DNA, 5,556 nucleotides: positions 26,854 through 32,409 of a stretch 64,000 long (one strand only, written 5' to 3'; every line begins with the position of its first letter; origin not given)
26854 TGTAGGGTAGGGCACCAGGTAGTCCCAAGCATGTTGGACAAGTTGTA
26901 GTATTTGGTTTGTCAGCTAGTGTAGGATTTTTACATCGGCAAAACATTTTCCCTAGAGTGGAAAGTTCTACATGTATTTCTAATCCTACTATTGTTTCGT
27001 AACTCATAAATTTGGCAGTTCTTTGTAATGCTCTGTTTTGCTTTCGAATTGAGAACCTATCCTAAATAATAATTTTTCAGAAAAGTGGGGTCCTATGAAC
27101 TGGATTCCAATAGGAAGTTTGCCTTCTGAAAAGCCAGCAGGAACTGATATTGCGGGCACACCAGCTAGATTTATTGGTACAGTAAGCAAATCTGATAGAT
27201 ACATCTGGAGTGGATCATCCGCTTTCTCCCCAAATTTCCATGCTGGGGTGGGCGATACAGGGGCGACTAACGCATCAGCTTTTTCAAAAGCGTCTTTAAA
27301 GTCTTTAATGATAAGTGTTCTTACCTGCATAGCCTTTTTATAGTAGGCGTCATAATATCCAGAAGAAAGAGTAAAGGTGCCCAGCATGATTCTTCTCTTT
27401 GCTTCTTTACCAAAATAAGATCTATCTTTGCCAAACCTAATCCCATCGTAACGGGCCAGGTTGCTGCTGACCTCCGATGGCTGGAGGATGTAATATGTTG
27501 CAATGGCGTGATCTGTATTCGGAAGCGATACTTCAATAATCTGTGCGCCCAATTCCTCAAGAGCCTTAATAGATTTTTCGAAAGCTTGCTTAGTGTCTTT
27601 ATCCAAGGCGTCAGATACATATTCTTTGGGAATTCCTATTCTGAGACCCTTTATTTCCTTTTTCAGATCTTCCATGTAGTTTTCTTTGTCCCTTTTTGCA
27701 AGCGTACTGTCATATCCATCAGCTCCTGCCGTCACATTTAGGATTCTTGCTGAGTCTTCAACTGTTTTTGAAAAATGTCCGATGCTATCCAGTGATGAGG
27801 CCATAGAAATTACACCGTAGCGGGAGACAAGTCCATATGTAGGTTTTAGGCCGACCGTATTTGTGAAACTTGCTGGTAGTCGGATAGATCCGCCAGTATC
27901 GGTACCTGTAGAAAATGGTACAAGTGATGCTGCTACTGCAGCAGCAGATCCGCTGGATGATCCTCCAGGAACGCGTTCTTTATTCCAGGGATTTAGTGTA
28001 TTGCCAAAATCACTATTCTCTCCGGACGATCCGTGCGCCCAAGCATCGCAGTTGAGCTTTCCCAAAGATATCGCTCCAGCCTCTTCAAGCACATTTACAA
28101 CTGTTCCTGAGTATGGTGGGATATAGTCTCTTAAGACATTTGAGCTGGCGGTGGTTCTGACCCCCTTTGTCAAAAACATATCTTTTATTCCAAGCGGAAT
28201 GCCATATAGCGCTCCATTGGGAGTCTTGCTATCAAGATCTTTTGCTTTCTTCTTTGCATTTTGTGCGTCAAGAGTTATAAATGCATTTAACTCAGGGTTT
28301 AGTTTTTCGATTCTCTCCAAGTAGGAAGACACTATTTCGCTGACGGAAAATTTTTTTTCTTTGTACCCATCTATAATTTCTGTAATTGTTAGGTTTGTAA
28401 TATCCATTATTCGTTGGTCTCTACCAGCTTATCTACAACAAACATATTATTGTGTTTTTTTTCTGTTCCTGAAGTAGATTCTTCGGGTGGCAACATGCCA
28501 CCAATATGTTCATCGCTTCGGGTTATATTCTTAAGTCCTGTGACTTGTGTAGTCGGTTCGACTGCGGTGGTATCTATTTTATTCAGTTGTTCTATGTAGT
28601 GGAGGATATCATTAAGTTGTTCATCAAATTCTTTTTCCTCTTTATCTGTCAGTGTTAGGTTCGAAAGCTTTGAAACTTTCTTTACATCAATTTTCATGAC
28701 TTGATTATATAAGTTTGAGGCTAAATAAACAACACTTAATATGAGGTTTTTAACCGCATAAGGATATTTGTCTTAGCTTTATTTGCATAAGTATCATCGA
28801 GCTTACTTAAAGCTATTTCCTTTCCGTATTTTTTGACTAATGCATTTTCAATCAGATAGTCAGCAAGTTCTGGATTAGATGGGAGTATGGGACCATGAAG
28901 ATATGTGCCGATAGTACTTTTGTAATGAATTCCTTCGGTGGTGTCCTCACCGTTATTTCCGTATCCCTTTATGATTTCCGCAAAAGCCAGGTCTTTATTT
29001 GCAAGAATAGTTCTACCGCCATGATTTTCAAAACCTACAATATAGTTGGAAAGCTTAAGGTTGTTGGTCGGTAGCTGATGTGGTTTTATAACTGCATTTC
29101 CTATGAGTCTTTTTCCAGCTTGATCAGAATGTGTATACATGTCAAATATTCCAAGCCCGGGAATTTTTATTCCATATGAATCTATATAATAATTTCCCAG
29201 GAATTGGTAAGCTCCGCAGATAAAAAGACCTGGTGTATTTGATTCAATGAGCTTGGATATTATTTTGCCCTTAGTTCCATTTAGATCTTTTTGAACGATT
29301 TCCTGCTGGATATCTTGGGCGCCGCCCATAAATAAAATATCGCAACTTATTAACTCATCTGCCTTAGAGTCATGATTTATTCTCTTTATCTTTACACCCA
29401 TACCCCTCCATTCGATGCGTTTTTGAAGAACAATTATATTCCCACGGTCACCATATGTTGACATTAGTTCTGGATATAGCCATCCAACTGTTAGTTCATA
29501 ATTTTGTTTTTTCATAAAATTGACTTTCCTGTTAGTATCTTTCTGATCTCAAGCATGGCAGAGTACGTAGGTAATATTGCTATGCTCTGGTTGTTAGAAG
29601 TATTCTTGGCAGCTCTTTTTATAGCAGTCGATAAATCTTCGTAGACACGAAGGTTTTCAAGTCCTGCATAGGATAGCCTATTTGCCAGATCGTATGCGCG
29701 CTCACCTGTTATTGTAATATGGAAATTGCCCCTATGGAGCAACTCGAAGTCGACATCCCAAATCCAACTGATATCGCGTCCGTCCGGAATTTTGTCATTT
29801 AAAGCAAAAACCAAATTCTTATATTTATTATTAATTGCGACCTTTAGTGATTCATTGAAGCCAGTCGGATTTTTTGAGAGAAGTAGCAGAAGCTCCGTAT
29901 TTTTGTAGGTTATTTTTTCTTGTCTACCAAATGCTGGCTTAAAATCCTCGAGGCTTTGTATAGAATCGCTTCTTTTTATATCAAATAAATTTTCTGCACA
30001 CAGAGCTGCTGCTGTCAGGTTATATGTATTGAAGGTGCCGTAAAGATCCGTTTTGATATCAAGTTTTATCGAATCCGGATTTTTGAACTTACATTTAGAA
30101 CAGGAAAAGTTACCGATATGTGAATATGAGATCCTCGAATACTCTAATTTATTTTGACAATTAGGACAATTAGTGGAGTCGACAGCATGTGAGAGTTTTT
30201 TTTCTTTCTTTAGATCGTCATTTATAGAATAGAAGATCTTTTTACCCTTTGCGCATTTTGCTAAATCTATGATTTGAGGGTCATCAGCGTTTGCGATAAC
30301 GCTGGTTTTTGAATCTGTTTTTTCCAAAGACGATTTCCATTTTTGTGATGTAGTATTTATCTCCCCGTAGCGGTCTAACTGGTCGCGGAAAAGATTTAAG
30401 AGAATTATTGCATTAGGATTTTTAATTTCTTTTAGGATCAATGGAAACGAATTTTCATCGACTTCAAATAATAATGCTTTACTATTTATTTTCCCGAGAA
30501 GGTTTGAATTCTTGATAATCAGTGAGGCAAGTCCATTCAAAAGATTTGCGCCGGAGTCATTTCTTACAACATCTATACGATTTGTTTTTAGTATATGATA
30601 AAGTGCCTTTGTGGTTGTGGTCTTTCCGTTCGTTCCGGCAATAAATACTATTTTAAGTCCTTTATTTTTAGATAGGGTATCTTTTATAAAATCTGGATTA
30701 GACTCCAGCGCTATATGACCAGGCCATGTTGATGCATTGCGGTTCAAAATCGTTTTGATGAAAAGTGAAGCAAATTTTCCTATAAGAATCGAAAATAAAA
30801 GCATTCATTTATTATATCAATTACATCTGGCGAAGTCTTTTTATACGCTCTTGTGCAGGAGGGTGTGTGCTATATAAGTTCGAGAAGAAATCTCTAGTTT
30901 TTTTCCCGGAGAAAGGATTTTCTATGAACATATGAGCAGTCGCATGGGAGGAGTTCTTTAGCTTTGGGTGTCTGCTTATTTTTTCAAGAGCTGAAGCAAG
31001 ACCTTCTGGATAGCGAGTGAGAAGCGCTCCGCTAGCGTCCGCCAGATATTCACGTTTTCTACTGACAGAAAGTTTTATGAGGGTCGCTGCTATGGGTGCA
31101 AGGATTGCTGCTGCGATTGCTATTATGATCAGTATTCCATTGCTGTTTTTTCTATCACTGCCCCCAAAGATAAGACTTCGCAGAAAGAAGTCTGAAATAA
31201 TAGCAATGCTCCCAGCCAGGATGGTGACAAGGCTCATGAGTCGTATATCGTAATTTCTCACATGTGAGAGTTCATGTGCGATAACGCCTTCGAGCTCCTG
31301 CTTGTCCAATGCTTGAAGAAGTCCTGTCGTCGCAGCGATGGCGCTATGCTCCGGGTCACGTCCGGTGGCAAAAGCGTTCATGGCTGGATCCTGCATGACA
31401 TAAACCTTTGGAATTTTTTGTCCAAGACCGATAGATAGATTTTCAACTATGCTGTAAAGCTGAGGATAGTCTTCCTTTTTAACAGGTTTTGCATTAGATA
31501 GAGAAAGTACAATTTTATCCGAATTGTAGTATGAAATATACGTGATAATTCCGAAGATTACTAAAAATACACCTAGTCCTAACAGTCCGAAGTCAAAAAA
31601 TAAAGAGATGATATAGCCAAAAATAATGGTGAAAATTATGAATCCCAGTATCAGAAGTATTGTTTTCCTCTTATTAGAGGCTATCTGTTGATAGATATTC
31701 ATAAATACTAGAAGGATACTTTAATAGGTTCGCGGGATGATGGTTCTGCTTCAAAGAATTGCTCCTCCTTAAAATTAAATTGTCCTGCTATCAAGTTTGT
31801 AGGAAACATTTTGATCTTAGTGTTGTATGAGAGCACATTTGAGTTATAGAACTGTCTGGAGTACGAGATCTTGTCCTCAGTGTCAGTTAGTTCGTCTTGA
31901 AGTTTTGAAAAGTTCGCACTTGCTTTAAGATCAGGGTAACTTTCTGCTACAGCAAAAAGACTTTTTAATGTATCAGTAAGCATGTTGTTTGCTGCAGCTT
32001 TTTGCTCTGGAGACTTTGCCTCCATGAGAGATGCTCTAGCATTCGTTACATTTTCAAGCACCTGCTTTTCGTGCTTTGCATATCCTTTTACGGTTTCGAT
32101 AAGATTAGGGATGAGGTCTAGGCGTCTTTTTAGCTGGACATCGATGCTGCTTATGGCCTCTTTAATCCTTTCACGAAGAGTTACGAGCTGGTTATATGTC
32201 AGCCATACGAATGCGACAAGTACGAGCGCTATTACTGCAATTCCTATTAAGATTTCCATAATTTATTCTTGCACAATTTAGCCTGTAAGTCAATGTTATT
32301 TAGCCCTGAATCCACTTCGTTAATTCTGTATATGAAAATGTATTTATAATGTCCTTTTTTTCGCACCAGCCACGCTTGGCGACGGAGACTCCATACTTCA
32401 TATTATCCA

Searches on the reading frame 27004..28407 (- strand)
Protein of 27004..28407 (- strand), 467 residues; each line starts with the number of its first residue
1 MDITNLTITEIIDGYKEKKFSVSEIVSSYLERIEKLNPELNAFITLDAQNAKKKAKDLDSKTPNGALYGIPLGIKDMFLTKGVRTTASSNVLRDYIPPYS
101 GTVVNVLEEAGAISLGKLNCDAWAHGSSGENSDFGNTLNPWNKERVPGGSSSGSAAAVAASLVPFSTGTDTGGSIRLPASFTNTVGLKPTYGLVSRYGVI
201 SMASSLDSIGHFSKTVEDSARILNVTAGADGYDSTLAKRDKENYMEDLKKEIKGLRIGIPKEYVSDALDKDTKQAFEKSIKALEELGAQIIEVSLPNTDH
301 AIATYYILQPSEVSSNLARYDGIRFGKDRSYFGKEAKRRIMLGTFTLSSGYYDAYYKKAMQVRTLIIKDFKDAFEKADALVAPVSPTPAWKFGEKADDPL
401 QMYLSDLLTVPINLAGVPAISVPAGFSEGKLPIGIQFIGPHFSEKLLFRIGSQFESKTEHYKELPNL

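Call 9: search_protein_families(library=pfam, proteins=[window:27004-28407:-], max_evalue=0.001)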
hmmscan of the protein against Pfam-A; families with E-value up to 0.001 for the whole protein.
window:27004-28407:- (467 aa): 1 family
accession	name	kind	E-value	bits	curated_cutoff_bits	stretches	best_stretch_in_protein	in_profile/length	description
PF01425.27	Amidase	-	2.2e-142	475.7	27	1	24-447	1-444/445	Amidase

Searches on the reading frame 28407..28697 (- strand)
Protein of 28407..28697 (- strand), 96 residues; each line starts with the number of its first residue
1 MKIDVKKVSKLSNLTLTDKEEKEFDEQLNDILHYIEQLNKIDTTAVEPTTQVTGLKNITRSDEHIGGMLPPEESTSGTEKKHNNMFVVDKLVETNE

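Call 9: search_protein_families(library=pfam, proteins=[window:28407-28697:-], max_evalue=0.001)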
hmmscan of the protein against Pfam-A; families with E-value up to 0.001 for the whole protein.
window:28407-28697:- (96 aa): 2 families
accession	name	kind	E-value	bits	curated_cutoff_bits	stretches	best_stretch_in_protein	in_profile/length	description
PF02686.20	GatC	-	1.4e-17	64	23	1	16-88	1-66/66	Glu-tRNAGln amidotransferase C subunit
PF20977.2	GatF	-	0.00014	22.5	33.4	0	5-47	43-85/150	Glutamyl-tRNA(Gln) amidotransferase subunit F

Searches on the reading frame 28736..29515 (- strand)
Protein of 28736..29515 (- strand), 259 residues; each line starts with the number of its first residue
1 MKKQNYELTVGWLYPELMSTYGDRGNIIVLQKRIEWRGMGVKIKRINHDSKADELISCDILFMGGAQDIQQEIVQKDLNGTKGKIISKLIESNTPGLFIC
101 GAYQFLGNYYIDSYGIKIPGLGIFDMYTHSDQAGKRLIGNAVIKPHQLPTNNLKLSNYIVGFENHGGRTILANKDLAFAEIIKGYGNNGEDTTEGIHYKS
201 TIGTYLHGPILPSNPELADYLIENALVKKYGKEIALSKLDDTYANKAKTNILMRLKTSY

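Call 9: search_protein_families(library=pfam, proteins=[window:28736-29515:-], max_evalue=0.001)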
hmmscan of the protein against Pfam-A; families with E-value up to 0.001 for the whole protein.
window:28736-29515:- (259 aa): 1 family
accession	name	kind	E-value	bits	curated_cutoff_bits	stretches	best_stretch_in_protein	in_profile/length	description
PF07685.20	GATase_3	-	1.9e-34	119.4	27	1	9-214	1-195/196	CobB/CobQ-like glutamine amidotransferase domain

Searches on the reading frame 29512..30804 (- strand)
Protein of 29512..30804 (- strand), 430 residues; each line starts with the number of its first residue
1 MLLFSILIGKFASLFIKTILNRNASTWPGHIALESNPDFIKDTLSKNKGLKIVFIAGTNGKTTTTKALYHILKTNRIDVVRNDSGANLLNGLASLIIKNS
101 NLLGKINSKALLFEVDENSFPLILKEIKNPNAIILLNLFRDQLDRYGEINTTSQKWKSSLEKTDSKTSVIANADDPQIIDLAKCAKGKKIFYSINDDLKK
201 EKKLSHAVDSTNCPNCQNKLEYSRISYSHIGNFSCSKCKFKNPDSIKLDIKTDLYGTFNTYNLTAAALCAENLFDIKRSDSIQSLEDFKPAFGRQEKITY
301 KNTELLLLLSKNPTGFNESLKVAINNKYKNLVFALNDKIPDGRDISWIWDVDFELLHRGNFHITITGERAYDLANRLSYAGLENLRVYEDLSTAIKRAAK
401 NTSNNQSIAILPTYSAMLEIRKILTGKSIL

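Call 9: search_protein_families(library=pfam, proteins=[window:29512-30804:-], max_evalue=0.001)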
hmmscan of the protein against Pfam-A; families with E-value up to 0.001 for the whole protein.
window:29512-30804:- (430 aa): 2 families
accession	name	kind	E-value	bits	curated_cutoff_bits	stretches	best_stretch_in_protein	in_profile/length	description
PF08353.15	MurT_C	-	2.1e-30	105.4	25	1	309-417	1-110/110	MurT ligase C-terminal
PF08245.18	Mur_ligase_M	-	1.5e-17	64.7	24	1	55-270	1-200/200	Mur ligase middle domain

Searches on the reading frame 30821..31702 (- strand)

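Call 9: search_protein_families(library=pfam, proteins=[window:30821-31702:-], max_evalue=0.001)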
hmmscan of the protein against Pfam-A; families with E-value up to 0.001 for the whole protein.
window:30821-31702:- (293 aa): 2 families
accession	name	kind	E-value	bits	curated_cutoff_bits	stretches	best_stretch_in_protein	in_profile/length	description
PF01435.24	Peptidase_M48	-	8.1e-32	111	20.3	1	80-292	5-184/186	Peptidase family M48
PF05569.17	Peptidase_M56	-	0.00094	18.9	31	0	121-162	177-218/296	BlaR1 peptidase M56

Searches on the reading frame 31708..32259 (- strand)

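Call 9: search_protein_families(library=pfam, proteins=[window:31708-32259:-], max_evalue=0.001)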
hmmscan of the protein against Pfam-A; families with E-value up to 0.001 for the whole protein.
window:31708-32259:- (183 aa): 2 families
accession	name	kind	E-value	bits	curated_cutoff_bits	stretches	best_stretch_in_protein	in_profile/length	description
PF04011.17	LemA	-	1.9e-61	206.7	26.2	1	35-183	1-149/149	LemA family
PF25474.1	TPR_TmcB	-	1.2e-05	25.6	27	1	22-89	56-123/125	TmcB, TPR repeats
